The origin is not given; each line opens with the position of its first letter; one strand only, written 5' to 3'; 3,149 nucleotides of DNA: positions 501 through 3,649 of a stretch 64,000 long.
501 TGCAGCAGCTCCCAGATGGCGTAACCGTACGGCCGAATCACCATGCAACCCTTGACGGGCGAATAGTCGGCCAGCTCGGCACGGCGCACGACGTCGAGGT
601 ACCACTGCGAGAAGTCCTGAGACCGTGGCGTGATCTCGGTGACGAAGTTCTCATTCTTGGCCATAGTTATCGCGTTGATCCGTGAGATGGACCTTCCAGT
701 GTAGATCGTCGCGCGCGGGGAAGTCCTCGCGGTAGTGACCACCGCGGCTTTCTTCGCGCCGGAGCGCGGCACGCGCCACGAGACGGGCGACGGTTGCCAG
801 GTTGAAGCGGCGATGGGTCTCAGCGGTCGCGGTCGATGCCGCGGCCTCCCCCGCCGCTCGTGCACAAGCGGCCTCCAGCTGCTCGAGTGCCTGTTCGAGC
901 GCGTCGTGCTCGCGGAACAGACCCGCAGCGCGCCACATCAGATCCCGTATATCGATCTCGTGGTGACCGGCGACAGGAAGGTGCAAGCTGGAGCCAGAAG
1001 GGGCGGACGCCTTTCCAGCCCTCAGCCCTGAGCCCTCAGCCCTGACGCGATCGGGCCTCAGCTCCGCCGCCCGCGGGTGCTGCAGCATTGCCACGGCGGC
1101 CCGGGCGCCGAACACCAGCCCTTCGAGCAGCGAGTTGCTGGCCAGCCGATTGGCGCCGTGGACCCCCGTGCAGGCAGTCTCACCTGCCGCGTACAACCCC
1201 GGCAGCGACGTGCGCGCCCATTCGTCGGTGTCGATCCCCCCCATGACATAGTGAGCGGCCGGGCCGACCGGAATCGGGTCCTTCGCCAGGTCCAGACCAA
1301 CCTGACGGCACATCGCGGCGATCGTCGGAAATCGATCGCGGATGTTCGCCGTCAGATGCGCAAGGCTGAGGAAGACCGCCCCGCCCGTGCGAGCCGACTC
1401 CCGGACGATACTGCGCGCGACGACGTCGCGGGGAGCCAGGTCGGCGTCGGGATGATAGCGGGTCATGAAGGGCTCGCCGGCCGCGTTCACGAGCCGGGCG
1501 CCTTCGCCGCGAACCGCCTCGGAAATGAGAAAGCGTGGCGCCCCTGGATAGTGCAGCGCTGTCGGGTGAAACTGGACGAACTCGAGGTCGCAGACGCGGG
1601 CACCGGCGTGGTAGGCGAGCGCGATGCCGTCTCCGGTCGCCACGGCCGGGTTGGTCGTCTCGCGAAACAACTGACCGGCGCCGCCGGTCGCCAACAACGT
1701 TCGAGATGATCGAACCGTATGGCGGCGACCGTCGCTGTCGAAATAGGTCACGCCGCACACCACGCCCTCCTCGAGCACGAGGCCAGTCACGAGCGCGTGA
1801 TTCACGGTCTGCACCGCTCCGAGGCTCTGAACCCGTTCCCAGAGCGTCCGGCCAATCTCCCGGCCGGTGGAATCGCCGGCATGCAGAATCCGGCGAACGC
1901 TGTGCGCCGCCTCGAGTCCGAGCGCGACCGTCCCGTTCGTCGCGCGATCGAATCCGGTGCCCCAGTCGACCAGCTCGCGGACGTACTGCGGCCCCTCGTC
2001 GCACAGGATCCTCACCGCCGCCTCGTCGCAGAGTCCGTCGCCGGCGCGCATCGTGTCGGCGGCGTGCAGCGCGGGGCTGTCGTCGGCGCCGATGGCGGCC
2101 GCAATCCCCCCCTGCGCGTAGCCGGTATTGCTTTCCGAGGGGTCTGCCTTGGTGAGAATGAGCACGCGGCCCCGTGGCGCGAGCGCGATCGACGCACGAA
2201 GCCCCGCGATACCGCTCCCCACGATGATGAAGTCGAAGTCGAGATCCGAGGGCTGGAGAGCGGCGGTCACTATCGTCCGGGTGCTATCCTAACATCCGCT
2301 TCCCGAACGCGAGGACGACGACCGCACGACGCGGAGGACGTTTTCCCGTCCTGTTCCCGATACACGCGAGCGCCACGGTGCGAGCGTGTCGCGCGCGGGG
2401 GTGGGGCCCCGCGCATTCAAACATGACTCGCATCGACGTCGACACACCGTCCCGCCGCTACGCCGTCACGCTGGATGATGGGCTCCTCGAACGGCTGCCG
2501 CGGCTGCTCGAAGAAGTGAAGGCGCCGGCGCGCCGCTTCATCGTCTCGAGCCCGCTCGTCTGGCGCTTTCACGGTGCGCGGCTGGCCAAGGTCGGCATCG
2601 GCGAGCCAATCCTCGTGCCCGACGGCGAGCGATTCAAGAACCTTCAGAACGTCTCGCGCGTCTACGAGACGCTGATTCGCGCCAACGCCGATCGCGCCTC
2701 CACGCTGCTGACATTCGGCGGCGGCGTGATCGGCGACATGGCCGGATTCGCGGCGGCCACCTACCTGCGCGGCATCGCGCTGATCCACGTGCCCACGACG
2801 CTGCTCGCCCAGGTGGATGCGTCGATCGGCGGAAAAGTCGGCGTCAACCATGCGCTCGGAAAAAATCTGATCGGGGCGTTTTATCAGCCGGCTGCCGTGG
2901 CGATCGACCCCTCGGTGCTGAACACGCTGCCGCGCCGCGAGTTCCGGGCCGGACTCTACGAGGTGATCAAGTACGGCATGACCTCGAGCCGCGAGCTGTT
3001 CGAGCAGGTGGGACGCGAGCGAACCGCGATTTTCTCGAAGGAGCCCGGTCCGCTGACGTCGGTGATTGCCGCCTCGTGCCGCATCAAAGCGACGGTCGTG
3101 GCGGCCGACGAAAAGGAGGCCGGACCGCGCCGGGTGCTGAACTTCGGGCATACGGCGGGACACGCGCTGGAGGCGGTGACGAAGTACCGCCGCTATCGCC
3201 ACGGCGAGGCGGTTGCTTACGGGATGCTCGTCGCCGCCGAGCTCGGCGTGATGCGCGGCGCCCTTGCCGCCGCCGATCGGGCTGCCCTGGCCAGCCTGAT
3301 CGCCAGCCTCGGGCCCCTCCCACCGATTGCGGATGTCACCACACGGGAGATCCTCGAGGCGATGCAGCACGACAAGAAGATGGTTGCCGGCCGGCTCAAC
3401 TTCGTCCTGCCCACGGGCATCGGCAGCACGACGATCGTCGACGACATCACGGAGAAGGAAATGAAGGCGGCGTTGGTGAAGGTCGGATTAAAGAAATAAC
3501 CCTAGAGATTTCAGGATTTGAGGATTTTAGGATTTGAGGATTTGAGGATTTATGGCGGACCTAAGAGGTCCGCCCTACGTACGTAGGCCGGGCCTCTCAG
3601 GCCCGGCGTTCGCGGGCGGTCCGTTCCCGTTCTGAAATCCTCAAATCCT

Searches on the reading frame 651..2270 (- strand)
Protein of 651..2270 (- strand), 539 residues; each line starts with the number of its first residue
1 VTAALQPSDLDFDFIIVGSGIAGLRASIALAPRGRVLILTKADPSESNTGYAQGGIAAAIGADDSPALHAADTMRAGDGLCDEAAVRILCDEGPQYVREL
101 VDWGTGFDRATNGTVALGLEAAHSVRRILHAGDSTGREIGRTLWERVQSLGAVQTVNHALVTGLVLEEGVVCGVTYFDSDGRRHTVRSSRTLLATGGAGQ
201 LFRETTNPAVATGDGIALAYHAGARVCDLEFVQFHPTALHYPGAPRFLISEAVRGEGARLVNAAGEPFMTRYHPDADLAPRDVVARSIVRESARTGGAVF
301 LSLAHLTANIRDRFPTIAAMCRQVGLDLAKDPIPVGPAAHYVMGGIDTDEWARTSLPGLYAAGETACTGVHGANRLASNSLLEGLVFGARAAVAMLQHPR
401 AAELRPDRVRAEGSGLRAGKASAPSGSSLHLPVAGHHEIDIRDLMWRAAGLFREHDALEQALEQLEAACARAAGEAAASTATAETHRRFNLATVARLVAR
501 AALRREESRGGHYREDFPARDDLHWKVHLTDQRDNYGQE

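Call 56: search_protein_families(library=pfam, proteins=[window:651-2270:-])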
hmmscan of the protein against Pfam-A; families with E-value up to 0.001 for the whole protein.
window:651-2270:- (539 aa): 4 families
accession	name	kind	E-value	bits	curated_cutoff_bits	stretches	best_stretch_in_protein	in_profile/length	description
PF00890.30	FAD_binding_2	-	1.4e-91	308.2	20.4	1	13-381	1-414/414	FAD binding domain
PF02910.25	Succ_DH_flav_C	-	1.7e-19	70.5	20.8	1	441-529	4-98/130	Fumarate reductase flavoprotein C-term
PF07992.20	Pyr_redox_2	-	1.3e-06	28.5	26.1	0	344-375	255-282/291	Pyridine nucleotide-disulphide oxidoreductase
PF03486.20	HI0933_like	-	1.4e-05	25.1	50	0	133-365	105-219/244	HI0933-like protein Rossmann domain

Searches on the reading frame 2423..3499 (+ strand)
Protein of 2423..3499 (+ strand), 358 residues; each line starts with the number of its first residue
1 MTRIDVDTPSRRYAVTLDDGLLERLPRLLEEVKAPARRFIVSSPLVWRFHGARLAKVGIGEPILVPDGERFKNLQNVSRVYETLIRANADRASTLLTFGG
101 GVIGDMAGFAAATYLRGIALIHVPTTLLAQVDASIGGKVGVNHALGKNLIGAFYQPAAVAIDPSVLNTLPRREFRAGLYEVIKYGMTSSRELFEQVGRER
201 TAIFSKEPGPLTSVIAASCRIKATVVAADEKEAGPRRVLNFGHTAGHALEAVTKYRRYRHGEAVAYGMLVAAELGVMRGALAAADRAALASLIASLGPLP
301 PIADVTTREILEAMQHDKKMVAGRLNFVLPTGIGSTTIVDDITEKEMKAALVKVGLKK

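Call 14: search_protein_families(library=pfam, proteins=[window:2423-3499:+])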
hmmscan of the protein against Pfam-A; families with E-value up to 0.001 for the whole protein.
window:2423-3499:+ (358 aa): 3 families
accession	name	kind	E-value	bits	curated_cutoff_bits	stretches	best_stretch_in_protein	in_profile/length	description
PF01761.26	DHQ_synthase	-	4.1e-48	162.2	24.2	1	63-175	2-114/115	3-dehydroquinate synthase N-terminal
PF24621.2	DHQS_C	-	1.3e-39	135.9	27.6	1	177-320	1-144/144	3-dehydroquinate synthase C-terminal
PF13685.12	Fe-ADH_2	-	9.2e-05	22.9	28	1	19-170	4-149/149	Iron-containing alcohol dehydrogenase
